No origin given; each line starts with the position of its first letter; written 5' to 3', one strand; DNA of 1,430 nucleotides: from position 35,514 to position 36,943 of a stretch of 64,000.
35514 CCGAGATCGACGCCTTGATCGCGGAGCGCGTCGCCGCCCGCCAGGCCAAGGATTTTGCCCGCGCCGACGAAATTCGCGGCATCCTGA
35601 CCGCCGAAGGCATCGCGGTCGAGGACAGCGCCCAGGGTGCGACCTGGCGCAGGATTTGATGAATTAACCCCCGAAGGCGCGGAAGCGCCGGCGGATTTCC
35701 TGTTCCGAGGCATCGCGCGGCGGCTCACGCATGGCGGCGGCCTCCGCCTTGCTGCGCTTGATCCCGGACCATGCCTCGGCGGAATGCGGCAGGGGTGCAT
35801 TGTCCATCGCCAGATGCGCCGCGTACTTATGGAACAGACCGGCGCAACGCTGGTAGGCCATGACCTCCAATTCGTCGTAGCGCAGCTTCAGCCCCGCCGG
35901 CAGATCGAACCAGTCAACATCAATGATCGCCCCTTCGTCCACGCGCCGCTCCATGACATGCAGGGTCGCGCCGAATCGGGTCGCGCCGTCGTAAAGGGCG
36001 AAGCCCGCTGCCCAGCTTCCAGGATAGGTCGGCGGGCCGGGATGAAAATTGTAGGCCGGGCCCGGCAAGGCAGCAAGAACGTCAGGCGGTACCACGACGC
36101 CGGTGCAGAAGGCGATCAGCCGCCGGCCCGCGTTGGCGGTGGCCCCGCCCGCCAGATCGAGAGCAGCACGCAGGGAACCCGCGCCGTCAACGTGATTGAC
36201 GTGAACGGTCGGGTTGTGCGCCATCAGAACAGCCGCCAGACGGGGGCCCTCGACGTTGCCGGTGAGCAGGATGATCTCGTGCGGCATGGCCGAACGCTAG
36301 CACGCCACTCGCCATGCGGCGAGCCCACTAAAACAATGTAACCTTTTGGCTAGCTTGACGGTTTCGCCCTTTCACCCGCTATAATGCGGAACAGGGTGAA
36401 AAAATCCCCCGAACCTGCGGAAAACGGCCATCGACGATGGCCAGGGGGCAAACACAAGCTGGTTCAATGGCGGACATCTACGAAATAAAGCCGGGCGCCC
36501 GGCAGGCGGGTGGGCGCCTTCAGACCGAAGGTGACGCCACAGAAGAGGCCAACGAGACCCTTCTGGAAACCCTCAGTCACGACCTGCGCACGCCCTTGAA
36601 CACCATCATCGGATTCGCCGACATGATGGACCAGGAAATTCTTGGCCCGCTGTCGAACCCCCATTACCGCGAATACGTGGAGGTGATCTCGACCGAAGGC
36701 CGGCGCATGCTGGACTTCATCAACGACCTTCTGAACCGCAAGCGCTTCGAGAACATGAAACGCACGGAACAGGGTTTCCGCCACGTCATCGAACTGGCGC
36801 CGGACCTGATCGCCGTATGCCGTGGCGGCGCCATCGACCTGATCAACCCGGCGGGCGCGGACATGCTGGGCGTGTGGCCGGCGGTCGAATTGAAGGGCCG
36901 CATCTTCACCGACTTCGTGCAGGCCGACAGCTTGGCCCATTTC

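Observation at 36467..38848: PleC/DivJ-type phosphotransfer domain without a kinase, wired directly to a diguanylate cyclase/phosphodiesterase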

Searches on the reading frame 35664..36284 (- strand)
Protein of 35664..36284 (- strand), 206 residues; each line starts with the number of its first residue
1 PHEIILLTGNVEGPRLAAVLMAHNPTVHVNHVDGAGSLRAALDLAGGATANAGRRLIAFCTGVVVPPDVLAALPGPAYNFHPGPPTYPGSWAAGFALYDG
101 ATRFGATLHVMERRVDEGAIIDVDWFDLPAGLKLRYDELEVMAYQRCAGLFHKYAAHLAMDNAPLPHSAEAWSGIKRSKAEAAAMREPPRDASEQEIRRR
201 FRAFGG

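Call 17: search_protein_families(library=pfam, proteins=[window:35664-36284:-], max_evalue=0.001)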
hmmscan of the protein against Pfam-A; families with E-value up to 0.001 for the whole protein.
window:35664-36284:- (206 aa): 1 family
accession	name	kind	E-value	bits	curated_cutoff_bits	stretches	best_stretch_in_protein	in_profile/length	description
PF00551.24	Formyl_trans_N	-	2.8e-08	34.2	26.1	1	62-122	89-150/181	Formyl transferase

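Call 67: search_protein_families(library=ncbifam, proteins=[window:35664-36284:-], max_evalue=0.01)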
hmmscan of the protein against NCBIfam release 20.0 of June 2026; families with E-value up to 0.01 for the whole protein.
window:35664-36284:- (206 aa): 4 families
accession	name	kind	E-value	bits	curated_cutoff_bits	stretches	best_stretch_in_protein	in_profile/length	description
NF005414.0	PRK06988.1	equivalog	6.2e-08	32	316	1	58-123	83-149/311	formyltransferase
TIGR00639.1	PurN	equivalog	5.4e-05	22.8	150.1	1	65-123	92-151/192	phosphoribosylglycinamide formyltransferase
NF005998.1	PRK08125.1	equivalog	0.00034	19.1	777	1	64-122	87-146/649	bifunctional UDP-4-amino-4-deoxy-L-arabinose formyltransferase/UDP-glucuronic acid oxidase ArnA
TIGR00460.1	fmt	equivalog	0.0033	16.6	201.5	1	57-123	84-151/315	methionyl-tRNA formyltransferase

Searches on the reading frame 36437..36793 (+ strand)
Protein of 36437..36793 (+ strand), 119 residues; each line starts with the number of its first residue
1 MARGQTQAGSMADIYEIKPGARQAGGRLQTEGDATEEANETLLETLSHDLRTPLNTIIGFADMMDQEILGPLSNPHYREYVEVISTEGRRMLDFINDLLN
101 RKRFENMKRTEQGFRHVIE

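Call 12: search_protein_families(library=ncbifam, proteins=[window:36437-36793:+], max_evalue=0.01)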
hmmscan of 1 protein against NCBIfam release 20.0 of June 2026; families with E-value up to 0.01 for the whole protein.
seq(119 aa): 30 families (the best 25 are shown)
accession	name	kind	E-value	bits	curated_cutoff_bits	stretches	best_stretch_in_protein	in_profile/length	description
NF050805.1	CellDivHKDivJCaul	equivalog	2.2e-17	62.5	1000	1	28-106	289-364/531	cell cycle sensor histidine kinase DivJ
NF041593.1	histid_kinase_PdhS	equivalog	7.6e-15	53.9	2000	1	37-105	800-868/1041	cell-division control histidine kinase PdhS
NF033091.0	HK_VanS_ACDEFG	equivalog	7.2e-11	41.7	400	1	26-106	61-139/293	vancomycin resistance histidine kinase VanS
TIGR02956.1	TMAO_torS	equivalog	9.6e-11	40.5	676.5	1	31-105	456-526/967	TMAO reductase system sensor histidine kinase/response regulator TorS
NF038297.2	hybrid_HK_HrmK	equivalog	1.5e-10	40.3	725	1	35-105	231-300/607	hybrid histidine kinase/response regulator HrmK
TIGR02966.1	phoR_proteo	equivalog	2.4e-10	39.9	334.2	1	36-111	111-184/333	phosphate regulon sensor histidine kinase PhoR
NF041947.1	LuxQ_Vibrio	equivalog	1.3e-08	33.2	1200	1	30-108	463-537/843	quorum-sensing autoinducer 2 sensor kinase/phosphatase LuxQ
NF008318.0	PRK11107.1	equivalog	2.2e-08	32.7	890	1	42-106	296-356/920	two-component sensor histidine kinase BarA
NF046044.1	PnpS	equivalog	5.7e-08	32.2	400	1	35-108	166-237/390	two-component system histidine kinase PnpS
NF033092.0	HK_WalK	equivalog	6e-08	31.7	725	1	30-108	363-439/594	cell wall metabolism sensor histidine kinase WalK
NF008543.0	PRK11466.1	equivalog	1.6e-07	29.6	982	1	29-102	434-503/914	TMAO reductase system sensor histidine kinase/response regulator TorS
NF045901.1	HisKinLetSLeg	equivalog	3.3e-07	28.7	1650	1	41-105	295-355/906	two-component system sensor histidine kinase LetS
NF033093.1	HK_VicK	exception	5.7e-07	28.5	680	1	30-107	200-274/448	cell wall metabolism sensor histidine kinase VicK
NF047874.1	MASE3_PAS_HK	subfamily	7.1e-07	28.4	560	1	34-105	393-467/655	MASE3 domain-containing sensor histidine kinase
NF045911.1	TCSHisKinNblS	equivalog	9.5e-07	27.5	1000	1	36-109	385-457/621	two-component system sensor histidine kinase NblS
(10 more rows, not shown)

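Call 13: search_solved_structures(query=window:36437-36793:+, max_evalue=0.001, show_alignments=3)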
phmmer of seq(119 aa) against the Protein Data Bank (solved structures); distinct sequences matched with E-value up to 0.001: 15.
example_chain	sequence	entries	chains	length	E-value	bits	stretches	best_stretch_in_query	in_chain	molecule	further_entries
7n0e_A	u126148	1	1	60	4e-06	30.6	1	42-100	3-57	Histidine kinase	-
7n0e_B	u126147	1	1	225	5.7e-06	30.1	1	43-106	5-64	Histidine kinase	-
4jas_A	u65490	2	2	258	5.9e-06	30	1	42-106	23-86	Histidine kinase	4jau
7z8n_A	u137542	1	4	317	6e-06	30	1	40-108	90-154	Histidine kinase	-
6dk7_A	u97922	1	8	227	6.4e-06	29.9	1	43-106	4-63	RetS (Regulator of Exopolysaccharide and Type III Secretion)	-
6dk8_A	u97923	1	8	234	6.8e-06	29.8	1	43-106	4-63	RetS (Regulator of Exopolysaccharide and Type III Secretion)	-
7p8e_A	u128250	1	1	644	1.7e-05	28.6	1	28-108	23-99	Receiver domain of histidine kinase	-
6lgq_C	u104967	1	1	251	1.9e-05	28.4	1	29-105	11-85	Histidine kinase KdpD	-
3dge_A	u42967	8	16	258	7.7e-05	26.5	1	42-106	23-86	Sensor protein | Histidine kinase | Sensor histidine kinase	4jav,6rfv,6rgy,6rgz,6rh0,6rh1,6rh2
2c2a_A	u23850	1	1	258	7.7e-05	26.4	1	42-106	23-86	SENSOR HISTIDINE KINASE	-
5uht_A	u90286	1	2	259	7.8e-05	26.4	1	42-106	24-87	Sensor histidine kinase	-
6qrj_A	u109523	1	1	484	0.00012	25.8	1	43-103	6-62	Hybrid kinase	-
4i5s_A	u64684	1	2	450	0.00016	25.5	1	30-107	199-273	Putative histidine kinase CovS; VicK-like protein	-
9m08_C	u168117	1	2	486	0.00024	24.9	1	39-103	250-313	histidine kinase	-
6azr_A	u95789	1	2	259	0.00039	24.2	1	42-106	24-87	Sensor histidine kinase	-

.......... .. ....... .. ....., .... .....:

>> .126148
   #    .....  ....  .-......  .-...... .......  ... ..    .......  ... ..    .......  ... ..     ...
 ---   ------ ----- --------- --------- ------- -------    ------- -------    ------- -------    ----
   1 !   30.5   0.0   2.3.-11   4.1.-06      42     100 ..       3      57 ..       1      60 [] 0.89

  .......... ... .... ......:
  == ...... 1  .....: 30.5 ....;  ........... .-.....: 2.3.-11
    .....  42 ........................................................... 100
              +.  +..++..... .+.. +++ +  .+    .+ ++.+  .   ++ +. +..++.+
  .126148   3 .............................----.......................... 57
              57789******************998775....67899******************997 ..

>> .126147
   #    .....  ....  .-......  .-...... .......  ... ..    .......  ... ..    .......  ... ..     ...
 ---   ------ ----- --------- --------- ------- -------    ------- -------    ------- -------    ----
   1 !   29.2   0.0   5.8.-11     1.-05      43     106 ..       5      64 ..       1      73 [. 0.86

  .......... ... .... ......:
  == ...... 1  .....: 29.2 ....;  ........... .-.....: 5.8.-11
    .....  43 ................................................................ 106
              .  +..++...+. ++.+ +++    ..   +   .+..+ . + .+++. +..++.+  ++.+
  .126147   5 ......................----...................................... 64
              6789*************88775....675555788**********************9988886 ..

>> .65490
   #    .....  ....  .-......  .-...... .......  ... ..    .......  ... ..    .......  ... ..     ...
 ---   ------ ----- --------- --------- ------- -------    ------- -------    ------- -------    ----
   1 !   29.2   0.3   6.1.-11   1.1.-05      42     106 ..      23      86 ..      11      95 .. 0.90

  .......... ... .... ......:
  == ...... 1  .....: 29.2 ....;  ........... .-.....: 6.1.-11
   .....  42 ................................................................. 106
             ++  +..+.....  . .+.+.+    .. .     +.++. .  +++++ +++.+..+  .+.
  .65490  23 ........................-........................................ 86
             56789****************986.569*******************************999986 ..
